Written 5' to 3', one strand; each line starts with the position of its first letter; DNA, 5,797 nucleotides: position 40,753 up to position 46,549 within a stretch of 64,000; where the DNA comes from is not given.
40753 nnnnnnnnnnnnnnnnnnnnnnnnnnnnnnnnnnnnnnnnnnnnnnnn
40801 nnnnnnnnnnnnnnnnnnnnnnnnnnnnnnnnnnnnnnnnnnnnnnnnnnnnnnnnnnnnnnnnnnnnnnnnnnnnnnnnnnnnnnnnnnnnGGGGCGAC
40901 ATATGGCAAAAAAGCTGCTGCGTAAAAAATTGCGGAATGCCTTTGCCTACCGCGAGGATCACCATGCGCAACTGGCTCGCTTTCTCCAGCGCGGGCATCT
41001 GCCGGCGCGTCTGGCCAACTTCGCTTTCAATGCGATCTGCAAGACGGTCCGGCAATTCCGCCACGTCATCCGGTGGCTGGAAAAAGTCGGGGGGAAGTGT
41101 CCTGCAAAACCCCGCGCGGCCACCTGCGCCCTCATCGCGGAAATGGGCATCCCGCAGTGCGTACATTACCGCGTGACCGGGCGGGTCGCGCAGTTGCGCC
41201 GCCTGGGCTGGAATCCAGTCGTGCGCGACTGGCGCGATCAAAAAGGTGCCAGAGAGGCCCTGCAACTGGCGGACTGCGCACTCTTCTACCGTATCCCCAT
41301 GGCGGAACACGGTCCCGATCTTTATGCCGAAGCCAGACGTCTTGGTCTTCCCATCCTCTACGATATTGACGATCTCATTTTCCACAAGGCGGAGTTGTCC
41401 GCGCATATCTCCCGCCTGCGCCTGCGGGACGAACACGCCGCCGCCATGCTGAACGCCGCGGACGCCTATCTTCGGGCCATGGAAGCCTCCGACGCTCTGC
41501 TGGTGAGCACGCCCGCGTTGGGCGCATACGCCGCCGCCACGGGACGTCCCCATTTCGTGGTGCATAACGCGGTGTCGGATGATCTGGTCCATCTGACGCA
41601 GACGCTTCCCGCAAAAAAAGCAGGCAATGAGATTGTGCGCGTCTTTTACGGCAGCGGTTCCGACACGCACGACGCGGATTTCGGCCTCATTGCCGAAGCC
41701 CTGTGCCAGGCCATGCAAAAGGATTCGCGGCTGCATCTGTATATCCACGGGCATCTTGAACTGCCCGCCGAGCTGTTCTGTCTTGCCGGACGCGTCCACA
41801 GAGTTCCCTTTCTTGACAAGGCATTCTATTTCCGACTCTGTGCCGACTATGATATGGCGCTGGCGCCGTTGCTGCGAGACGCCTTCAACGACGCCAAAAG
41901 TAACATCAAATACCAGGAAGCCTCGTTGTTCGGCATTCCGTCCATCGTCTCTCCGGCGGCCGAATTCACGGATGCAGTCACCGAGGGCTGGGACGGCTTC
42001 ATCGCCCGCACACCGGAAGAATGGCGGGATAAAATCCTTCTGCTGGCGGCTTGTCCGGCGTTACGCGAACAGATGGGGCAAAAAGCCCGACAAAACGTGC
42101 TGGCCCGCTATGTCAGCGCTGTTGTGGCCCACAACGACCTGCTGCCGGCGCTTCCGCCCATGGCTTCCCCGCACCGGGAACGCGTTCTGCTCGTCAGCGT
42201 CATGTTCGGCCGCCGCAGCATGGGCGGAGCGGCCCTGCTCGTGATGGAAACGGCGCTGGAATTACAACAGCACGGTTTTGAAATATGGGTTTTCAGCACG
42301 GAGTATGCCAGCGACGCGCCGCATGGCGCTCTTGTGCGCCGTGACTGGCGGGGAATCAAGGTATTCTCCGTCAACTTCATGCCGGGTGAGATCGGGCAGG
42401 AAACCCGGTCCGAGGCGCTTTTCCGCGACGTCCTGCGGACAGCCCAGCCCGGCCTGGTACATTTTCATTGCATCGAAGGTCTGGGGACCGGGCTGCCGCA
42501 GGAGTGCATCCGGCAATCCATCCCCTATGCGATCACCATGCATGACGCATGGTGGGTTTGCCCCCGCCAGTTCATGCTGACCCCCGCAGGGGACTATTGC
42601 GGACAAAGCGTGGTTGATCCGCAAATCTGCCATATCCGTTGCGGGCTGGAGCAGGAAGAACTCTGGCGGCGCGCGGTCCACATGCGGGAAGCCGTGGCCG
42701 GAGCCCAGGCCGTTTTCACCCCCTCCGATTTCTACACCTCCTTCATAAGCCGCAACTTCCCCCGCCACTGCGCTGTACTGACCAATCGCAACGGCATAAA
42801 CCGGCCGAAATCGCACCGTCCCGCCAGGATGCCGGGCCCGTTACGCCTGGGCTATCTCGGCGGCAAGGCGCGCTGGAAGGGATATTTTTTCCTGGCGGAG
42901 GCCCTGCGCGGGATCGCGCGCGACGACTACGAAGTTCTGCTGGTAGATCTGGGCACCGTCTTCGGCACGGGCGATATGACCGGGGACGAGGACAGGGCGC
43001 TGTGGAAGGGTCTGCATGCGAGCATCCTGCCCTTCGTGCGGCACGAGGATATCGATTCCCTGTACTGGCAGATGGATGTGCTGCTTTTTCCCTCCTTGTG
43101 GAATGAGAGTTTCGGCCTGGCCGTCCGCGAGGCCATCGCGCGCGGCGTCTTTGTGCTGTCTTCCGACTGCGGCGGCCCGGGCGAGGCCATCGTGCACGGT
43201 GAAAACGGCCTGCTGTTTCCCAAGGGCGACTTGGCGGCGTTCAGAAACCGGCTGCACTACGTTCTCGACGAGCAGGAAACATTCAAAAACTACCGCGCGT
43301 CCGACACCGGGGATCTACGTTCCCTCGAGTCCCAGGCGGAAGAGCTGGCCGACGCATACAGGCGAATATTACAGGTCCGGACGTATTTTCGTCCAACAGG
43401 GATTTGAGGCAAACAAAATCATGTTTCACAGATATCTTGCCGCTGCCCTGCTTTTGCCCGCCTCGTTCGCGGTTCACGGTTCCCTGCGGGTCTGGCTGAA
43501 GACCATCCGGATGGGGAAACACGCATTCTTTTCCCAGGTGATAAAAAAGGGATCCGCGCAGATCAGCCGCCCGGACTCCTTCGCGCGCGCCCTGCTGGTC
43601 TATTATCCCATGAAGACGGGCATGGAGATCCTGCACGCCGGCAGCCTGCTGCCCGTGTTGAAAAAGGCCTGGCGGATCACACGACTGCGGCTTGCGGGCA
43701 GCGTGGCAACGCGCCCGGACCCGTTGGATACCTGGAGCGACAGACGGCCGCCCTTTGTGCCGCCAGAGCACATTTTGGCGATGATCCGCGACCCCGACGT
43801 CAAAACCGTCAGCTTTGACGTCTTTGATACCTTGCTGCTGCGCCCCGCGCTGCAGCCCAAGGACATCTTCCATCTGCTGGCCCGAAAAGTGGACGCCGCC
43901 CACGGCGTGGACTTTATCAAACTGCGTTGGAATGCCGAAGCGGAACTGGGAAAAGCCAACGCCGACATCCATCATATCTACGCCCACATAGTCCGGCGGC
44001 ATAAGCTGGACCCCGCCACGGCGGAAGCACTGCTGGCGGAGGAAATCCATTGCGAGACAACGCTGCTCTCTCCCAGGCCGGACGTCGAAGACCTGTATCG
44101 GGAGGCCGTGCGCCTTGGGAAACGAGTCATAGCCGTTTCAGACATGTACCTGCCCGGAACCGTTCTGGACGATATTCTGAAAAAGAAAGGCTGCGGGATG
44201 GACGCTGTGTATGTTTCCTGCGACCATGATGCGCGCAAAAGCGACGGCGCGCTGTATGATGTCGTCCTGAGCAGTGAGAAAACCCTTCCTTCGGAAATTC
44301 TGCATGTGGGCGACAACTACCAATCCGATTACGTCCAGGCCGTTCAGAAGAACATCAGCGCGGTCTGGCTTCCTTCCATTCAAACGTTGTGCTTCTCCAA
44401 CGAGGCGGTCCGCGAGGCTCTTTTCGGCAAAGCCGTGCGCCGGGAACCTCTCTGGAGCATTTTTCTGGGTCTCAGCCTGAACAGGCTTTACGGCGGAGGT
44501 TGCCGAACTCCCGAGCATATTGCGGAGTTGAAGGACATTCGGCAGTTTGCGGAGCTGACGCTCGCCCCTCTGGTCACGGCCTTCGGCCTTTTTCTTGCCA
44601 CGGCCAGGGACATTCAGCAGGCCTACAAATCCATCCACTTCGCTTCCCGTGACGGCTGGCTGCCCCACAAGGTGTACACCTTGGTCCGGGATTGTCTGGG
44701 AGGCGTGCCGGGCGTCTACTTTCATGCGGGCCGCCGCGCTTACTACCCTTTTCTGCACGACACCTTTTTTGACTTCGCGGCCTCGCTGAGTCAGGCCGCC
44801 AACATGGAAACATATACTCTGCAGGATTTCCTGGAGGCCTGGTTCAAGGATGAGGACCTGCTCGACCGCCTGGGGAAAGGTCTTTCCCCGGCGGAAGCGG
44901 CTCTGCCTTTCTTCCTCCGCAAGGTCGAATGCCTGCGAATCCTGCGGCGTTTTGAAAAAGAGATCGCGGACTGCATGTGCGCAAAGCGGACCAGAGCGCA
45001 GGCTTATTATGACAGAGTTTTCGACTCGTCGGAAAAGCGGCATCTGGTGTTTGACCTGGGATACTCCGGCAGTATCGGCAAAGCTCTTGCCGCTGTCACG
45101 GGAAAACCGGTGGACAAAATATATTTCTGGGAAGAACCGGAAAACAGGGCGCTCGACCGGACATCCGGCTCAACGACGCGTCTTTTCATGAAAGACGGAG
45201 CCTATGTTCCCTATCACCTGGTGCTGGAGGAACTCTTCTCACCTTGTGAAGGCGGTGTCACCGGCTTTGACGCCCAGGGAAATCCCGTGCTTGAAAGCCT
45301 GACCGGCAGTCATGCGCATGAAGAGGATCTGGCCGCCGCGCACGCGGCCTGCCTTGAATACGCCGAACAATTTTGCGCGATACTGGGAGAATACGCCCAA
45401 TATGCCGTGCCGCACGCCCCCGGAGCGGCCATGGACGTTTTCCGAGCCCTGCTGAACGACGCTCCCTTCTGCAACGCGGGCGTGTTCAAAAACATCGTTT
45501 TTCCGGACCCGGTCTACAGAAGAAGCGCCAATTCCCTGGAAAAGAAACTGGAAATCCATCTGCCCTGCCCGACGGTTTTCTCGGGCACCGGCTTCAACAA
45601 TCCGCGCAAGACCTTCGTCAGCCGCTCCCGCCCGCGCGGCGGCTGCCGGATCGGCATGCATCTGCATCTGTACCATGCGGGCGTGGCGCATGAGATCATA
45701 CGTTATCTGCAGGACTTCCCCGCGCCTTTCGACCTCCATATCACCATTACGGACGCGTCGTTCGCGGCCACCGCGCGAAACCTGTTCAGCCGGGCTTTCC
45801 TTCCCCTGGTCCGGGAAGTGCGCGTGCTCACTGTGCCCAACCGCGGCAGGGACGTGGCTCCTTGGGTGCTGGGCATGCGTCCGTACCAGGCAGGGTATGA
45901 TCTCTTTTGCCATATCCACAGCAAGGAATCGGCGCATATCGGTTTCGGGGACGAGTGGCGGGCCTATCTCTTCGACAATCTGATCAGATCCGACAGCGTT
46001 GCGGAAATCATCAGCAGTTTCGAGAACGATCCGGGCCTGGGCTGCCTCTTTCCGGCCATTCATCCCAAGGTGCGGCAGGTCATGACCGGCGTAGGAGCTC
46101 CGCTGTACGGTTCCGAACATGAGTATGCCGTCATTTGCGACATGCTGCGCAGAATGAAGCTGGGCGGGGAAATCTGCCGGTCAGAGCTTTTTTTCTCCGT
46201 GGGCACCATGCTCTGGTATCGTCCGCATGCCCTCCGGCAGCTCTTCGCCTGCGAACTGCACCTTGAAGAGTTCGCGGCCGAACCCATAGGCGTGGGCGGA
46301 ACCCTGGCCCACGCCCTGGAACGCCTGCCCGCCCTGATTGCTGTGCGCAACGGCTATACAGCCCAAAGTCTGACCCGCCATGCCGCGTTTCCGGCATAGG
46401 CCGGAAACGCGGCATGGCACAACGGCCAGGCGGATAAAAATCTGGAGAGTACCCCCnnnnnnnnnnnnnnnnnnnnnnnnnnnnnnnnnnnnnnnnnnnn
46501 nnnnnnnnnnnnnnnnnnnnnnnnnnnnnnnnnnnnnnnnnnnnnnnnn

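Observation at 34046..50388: Candidate 16.3-kb invertible switch: serine recombinase plus a pair of near-identical inverted 26-bp sites, each ~110-140 bp upstream of a giant paralogous surface-protein gene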

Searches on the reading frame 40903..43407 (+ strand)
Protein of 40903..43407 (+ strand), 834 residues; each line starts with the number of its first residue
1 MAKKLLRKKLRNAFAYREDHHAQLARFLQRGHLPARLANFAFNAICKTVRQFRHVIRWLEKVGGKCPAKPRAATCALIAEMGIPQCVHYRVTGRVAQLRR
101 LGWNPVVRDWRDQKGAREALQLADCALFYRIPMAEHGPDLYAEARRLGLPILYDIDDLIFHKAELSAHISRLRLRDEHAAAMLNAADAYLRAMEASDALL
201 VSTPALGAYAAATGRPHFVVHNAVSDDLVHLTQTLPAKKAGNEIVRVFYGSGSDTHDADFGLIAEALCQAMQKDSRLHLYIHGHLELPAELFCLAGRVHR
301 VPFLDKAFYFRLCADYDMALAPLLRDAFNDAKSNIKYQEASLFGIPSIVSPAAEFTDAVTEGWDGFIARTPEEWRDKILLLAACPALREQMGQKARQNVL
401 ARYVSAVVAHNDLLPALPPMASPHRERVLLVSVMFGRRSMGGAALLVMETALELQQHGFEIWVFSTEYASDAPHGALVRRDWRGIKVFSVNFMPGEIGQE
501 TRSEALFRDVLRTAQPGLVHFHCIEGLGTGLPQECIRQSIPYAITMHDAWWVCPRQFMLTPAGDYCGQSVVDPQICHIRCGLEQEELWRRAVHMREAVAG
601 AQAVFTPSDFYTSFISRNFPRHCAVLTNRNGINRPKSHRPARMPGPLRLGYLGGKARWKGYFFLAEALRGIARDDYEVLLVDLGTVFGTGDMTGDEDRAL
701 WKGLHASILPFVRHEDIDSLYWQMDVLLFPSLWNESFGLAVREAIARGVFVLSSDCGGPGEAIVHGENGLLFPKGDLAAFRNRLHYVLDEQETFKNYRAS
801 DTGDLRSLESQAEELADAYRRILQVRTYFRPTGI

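Call 7: search_protein_families(library=pfam, proteins=[window:40903-43407:+], max_evalue=0.01)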
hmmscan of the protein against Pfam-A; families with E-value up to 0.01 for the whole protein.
window:40903-43407:+ (834 aa): 5 families
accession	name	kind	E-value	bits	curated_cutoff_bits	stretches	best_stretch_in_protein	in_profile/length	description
PF13692.12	Glyco_trans_1_4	-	1.6e-27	96.9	27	2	648-789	3-141/142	Glycosyl transferases group 1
PF00534.26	Glycos_transf_1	-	1.3e-26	93.6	26.4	2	649-797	18-165/172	Glycosyl transferases group 1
PF13524.12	Glyco_trans_1_2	-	6.8e-14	52.5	25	1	266-406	4-136/144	Glycosyl transferase-like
PF13439.12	Glyco_transf_4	-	2.5e-09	37.8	28.5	1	440-619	1-152/170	Glycosyltransferase Family 4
PF20706.3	GT4-conflict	-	4.7e-06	26.3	26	1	629-763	178-320/385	Family 4 Glycosyltransferase in conflict systems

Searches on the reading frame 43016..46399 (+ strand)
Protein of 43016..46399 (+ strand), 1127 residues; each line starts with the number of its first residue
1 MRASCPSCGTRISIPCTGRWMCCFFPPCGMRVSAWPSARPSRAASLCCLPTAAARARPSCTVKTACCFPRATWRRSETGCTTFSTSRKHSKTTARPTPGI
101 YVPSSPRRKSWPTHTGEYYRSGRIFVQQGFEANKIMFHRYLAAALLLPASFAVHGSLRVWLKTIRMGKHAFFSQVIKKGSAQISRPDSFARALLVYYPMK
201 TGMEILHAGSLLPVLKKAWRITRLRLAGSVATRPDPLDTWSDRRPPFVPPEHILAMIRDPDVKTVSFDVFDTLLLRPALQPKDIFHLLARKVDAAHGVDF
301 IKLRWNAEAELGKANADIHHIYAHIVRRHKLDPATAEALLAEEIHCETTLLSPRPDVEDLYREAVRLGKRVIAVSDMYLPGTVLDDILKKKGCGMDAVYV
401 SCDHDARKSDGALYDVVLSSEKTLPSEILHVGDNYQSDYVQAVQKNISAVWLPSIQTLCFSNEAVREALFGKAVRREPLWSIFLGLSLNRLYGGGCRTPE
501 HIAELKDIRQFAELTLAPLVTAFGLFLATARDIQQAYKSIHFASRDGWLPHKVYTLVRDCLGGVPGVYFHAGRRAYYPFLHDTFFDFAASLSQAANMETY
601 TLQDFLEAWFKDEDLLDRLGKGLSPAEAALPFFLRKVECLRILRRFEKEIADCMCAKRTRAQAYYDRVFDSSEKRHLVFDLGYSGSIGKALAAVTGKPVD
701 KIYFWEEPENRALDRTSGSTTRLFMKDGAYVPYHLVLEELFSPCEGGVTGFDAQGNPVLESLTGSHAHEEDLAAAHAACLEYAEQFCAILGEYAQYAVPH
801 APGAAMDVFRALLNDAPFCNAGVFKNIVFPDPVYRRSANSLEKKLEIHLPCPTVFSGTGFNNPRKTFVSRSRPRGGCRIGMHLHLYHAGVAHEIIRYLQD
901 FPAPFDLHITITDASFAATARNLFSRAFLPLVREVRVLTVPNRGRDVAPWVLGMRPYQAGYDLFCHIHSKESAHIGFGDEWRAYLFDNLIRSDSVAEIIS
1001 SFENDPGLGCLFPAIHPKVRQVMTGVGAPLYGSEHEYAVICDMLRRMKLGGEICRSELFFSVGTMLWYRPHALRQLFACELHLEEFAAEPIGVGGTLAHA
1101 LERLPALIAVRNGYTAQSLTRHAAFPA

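Call 7: search_protein_families(library=pfam, proteins=[window:43016-46399:+], max_evalue=0.01)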
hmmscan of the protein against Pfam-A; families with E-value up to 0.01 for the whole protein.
window:43016-46399:+ (1127 aa): 2 families
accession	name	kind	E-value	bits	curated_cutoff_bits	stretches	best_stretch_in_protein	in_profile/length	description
PF05045.17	RgpF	-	5.2e-46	157.8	25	1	876-1114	269-503/503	Rhamnan synthesis protein F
PF00702.32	Hydrolase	-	4.8e-06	27.5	26.4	1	262-436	1-182/191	haloacid dehalogenase-like hydrolase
